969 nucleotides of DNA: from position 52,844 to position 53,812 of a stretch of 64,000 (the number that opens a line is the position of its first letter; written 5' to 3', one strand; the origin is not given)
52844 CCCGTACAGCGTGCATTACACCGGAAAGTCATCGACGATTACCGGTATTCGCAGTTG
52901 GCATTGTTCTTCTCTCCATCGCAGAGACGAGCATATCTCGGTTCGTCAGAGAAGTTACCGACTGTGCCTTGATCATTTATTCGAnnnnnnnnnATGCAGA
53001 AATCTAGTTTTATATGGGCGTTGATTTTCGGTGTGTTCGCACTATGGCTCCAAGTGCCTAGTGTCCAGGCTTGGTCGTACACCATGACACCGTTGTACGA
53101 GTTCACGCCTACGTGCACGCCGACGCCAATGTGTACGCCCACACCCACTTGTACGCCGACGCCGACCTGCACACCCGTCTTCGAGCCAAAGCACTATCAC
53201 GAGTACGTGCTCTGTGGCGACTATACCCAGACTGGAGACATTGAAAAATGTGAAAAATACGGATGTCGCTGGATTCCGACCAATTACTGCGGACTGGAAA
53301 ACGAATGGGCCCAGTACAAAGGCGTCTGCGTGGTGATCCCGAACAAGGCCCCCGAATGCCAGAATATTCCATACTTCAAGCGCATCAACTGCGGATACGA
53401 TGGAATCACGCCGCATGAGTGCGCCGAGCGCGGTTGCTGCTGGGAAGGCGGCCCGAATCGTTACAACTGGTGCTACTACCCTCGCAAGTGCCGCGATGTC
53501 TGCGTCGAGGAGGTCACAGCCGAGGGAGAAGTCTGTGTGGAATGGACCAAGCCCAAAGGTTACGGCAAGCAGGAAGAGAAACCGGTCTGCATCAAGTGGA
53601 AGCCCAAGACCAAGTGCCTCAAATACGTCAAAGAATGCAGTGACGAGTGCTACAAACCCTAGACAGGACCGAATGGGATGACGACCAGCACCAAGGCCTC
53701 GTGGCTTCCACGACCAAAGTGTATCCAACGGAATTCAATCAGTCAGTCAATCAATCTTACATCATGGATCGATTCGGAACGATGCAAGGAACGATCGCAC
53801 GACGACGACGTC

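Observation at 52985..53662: Small secreted protein with a perfect trefoil (P-type) domain in an alga, 3.3 kb from a GH31 glucosidase gene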

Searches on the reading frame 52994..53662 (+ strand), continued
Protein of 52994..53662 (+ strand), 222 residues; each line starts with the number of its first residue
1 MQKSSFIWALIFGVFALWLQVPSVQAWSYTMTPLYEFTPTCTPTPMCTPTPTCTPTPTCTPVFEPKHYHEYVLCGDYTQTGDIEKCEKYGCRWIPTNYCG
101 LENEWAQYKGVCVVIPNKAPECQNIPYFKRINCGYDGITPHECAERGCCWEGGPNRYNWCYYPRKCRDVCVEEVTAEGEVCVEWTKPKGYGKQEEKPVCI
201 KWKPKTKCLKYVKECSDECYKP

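Call 63: predict_structure(alignment_id=A3)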
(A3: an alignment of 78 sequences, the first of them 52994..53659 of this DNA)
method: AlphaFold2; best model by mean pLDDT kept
length: 222 residues; sequences in the alignment: 78
mean_pLDDT: 67.5   pTM: 0.44
mean pLDDT of the five models: 67.5, 65.5, 65.3, 64.6, 64.4
residues with pLDDT >= 90: 17; 70-90: 101; 50-70: 53; < 50: 51
segments of 3 or more residues with pLDDT < 50: 19-68
pLDDT, mean of each block of 10 residues (from residue 1): 58 54 44 38 37 38 43 71 73 75 77 73 82 85 85 71 90 86 68 72 85 81 61
secondary structure, 60 per line:
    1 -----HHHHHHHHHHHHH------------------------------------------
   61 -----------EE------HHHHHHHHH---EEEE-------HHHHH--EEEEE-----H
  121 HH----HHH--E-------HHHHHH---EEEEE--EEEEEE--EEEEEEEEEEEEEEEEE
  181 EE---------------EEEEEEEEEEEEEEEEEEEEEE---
elements in order: H6-18 H80-88 E92-95 H103-107 E110-114 H140-145 E149-153 E156-161 E164-182 E198-219
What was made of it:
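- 53072..53191 (+): Thr/Pro/Cys-rich linker, residues 27-66, with four TPTPxC units. The underlying 18-bp tandem repeat lies at 53105-53163. AF2 predicts disorder, pLDDT <50 (call 63).
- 53192..53344 (+): Module D1, residues 67-117: a degenerate trefoil-like domain (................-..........). It lacks Cys1 and Cys5 of the trefoil. It also lacks the Asn/Asp and Trp lectin-site residues. The AF2 model shows a helix followed by a hairpin, as in the trefoil module (call 63).
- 53486..53659 (+): C-terminal Cys/Lys-rich tail, residues 165-222: 7 Cys and 12 Lys. Predicted as a long two-stranded beta-hairpin. It has no relatives outside the orthogroup. AF2 strands 164-182 and 198-219, with 10-residue block means between 68 and 90 (call 63).
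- Checked: An AlphaFold2 model (residues 70-222 at pLDDT 71-90, call 63) matches the crystal structures of TFF3 (6v1c, TM 0.72 normalised to target, rmsd 2.5 A) and TFF1 (6v1d, TM 0.70).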

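Call 66: fold_search(model_id=the predicted structure, library=pdb)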
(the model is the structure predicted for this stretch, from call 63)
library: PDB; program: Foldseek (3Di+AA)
matches with E <= 10: 38; with E <= 0.001: 0
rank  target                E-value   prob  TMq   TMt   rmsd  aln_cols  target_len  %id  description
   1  6v1c_A                3.1e-02  1.00  0.19  0.72   2.5        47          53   34  Crystal structure of human trefoil factor 3 in complex with its cognate ligand (released 2019-12-11)
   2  6v1d_C                5.1e-02  1.00  0.17  0.70   2.6        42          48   40  Crystal structure of human trefoil factor 1 (released 2019-12-11)
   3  6v1d_A                5.7e-02  1.00  0.16  0.67   2.6        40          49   40  Crystal structure of human trefoil factor 1 (released 2019-12-11)
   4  1pos_A                9.3e-02  0.85  0.19  0.38  10.7        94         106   28  CRYSTAL STRUCTURE OF A NOVEL DISULFIDE-LINKED "TREFOIL" MOTIF FOUND IN A LARGE FAMILY OF PUTATIVE GROWTH FACTORS (released 1994-01-31)
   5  7dnh_A                2.1e+00  0.02  0.08  0.05  23.4        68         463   12  2-fold subparticles refinement of human papillomavirus type 58 pseudovirus in complexed with the Fab fragment of 2H3 (released 2020-12-30)
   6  6ov6_C                3.1e+00  0.06  0.15  0.14  13.5       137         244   14  CRYSTALLOGRAPHIC STRUCTURE OF THE C24 PROTEIN FROM THE ANTARCTIC MICROORGANISM BIZIONIA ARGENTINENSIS (released 2020-08-05)
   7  9k09_D                3.2e+00  0.06  0.10  0.05   8.4        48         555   12  Cyanophage A4 portal-tail complex (released 2025-04-09)
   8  1fzv_A                4.1e+00  0.33  0.13  0.27   5.5        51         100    8  THE CRYSTAL STRUCTURE OF HUMAN PLACENTA GROWTH FACTOR-1 (PLGF-1), AN ANGIOGENIC PROTEIN AT 2.0A RESOLUTION (released 2001-05-09)
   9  6ov6_B                4.1e+00  0.04  0.14  0.13  14.1       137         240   15  CRYSTALLOGRAPHIC STRUCTURE OF THE C24 PROTEIN FROM THE ANTARCTIC MICROORGANISM BIZIONIA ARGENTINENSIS (released 2020-08-05)
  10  7yv7_C                4.7e+00  0.01  0.09  0.09  28.9       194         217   13  Cryo-EM structure of expanded coxsackievirus A16 empty particle in complex with antibody 9B5 (released 2022-10-19)
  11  9e7m_Va               6.3e+00  0.04  0.10  0.14  12.6        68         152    4  In situ cryoEM structure of bacteriophage Ur-lambda tail tip complex (released 2025-11-05)
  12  6ov6_A                6.3e+00  0.03  0.14  0.13  14.1       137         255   15  CRYSTALLOGRAPHIC STRUCTURE OF THE C24 PROTEIN FROM THE ANTARCTIC MICROORGANISM BIZIONIA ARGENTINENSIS (released 2020-08-05)
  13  3otc_A                6.7e+00  0.06  0.10  0.08   6.8        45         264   18  Crystal structure of human tRNAHis guanylyltransferase (Thg1)- Native II (released 2010-11-17)
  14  5zap_B                6.7e+00  0.06  0.09  0.02  10.8        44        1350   18  Atomic structure of the herpes simplex virus type 2 B-capsid (released 2018-04-18)
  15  5zap_M                6.7e+00  0.06  0.09  0.02  11.1        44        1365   18  Atomic structure of the herpes simplex virus type 2 B-capsid (released 2018-04-18)
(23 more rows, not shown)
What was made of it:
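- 53192..53344 (+): Foldseek aligns 94 columns to two-domain TFF2 (call 66).
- On Trefoil (P-type) domain, Pfam PF00088: The fold matches TFF3 and TFF1 crystal structures (TM 0.72/0.70, rmsd 2.5 A, probability 1.0; call 66).
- The fold is the same (call 66).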

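Call 80: find_encoding_contigs(protein=P0005, flank=3000, max_places=4)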
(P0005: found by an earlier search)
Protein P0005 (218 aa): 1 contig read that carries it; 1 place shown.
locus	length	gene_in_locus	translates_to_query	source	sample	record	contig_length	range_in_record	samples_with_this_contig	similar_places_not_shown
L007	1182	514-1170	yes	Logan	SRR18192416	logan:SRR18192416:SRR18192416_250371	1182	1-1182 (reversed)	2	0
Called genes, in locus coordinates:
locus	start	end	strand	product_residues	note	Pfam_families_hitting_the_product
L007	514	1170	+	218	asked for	PF00088:Trefoil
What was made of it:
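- Tried and rejected: The 1,182-bp Logan contig carrying the Cyanidiococcus-type copy ends 12 bp after the stop codon, so it is not informative as a transcript (call 80).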

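Call 95: search_protein_families(library=pfam, proteins=[P0029, P0057, P0134, P0139, P0041, P0044, P0025, P0027, P0126, P0061], max_evalue=0.0001)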
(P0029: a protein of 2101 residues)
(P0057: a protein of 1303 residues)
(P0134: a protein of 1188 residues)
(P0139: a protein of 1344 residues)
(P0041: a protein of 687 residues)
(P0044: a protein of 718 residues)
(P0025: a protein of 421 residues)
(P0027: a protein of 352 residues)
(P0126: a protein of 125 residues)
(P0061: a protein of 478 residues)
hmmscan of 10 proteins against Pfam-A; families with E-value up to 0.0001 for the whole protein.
P0029 (2101 aa): 2 families
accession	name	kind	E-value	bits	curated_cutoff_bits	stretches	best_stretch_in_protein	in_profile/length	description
PF00088.24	Trefoil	-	2.5e-74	245.3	21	7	340-382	1-43/43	Trefoil (P-type) domain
PF15711.10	ILEI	-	1.1e-11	45.6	27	1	1061-1150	1-89/90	Interleukin-like EMT inducer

P0057 (1303 aa): 5 families
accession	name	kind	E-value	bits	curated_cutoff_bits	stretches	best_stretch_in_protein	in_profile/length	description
PF01055.32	Glyco_hydro_31_2nd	-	2.2e-118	395.8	23.5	1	726-1087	1-328/328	Glycosyl hydrolases family 31 TIM-barrel domain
PF00088.24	Trefoil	-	1.4e-67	223.8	21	6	31-71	1-42/43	Trefoil (P-type) domain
PF21365.3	Glyco_hydro_31_3rd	-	9.6e-22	77.7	24.4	1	1100-1181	6-87/87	Glycosyl hydrolase family 31 C-terminal domain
PF16738.10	CBM26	-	1.2e-16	61.1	28.1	1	252-318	1-68/70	Starch-binding module 26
PF13802.12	Gal_mutarotas_2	-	8e-12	46.2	27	1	581-686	60-183/184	Glycosyl hydrolase 31 N-terminal galactose mutarotase-like domain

P0134 (1188 aa): 6 families
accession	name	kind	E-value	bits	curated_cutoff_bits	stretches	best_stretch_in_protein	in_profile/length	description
PF25788.1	Ig_Rha78A_N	-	6.1e-25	87.9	27.4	0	595-623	65-95/105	Rha78A-like, N-terminal immunoglobulin domain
PF00041.27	fn3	-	2.5e-14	53.7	25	0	875-924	31-78/84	Fibronectin type III domain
PF17964.7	Big_10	-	2.5e-10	41.2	22.9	0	593-632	40-80/164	Bacterial Ig domain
PF01537.23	Herpes_glycop_D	-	4.1e-10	40.6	21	0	453-484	29-59/118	Herpesvirus glycoprotein D/GG/GX domain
PF19190.6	BACON_2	-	1.7e-07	31.5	25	1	40-122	1-85/94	Viral BACON domain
PF18564.7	Glyco_hydro_5_C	-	3.8e-05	24.5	22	0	992-1068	8-64/87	Glycoside hydrolase family 5 C-terminal domain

P0139 (1344 aa): 5 families
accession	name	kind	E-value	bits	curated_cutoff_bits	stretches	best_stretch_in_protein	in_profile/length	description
PF19408.5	PKD_6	-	2.1e-08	34.8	25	1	169-243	7-80/82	PKD-like domain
PF06282.16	DUF1036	-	6.3e-07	30.5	23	0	1176-1209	44-77/113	Protein of unknown function (DUF1036)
PF09926.15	DUF2158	-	2e-06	27.9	22.3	0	728-736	6-14/50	Uncharacterized small protein (DUF2158)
PF20160.4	C-JID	-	2.1e-05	25.2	24.1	0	445-461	8-24/98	C-JID domain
PF00431.26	CUB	-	6.9e-05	23.6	21.4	0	53-154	5-108/110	CUB domain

P0041 (687 aa): 1 family
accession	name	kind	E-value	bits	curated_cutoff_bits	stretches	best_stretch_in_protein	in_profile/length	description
PF00088.24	Trefoil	-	1.9e-64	213.7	21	10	382-417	1-43/43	Trefoil (P-type) domain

P0044 (718 aa): 1 family
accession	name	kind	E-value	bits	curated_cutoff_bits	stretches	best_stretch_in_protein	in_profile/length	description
PF00088.24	Trefoil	-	3.4e-108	353.7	21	12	163-205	1-43/43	Trefoil (P-type) domain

P0025 (421 aa): 1 family
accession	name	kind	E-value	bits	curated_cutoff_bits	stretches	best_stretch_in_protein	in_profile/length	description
PF00088.24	Trefoil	-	5.4e-86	282.7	21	7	28-68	1-42/43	Trefoil (P-type) domain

P0027 (352 aa): 1 family
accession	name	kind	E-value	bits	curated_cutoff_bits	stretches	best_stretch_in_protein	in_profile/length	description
PF00088.24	Trefoil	-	3.5e-55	184.1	21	4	116-157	1-43/43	Trefoil (P-type) domain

P0126 (125 aa): 1 family
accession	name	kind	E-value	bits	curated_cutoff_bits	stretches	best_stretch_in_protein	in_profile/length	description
PF00088.24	Trefoil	-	1.9e-20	72.9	21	2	20-58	1-41/43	Trefoil (P-type) domain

P0061 (478 aa): 1 family
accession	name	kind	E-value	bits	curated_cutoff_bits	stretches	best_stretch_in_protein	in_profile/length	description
PF00088.24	Trefoil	-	9.3e-66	217.9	21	5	332-372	1-43/43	Trefoil (P-type) domain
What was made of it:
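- One hit in my search (P0057) is a GH31 with six trefoil domains and a CBM26 (call 95).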

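Call 97: search_protein_families(library=ncbifam, proteins=[window:52994-53659:+], max_evalue=0.01)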
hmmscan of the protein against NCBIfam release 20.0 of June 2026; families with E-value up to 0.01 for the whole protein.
window:52994-53659:+ (222 aa): 1 family
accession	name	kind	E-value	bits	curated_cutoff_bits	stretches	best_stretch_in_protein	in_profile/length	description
NF033186.1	internalin_K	exception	0.0039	15.7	1100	1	31-66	508-545/604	class 1 internalin InlK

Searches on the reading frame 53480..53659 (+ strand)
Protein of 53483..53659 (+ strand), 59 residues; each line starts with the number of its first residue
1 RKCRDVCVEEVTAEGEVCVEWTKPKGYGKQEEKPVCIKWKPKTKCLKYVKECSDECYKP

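Call 26: search_protein_families(library=pfam, proteins=[window:53483-53659:+], max_evalue=10)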
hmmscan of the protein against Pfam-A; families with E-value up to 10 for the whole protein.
seq(59 aa): 1 family
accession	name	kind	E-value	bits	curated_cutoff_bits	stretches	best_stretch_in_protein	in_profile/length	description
PF15966.10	F-box_4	-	0.036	14.4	32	1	2-53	34-79/116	F-box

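Call 96: search_solved_structures(query=A6, max_evalue=10)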
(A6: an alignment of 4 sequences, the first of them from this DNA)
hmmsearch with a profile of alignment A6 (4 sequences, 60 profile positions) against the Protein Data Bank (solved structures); distinct sequences matched with E-value up to 10: 3.
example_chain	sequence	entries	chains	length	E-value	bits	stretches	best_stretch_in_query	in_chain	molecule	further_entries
5gmb_A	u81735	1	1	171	1.4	12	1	1-25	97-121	tRNA (cytidine/uridine-2'-O-)-methyltransferase TrmJ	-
5gm8_A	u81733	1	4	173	1.4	12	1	1-25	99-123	tRNA (cytidine/uridine-2'-O-)-methyltransferase TrmJ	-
5gmc_A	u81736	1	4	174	1.4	12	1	1-25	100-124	tRNA (cytidine/uridine-2'-O-)-methyltransferase TrmJ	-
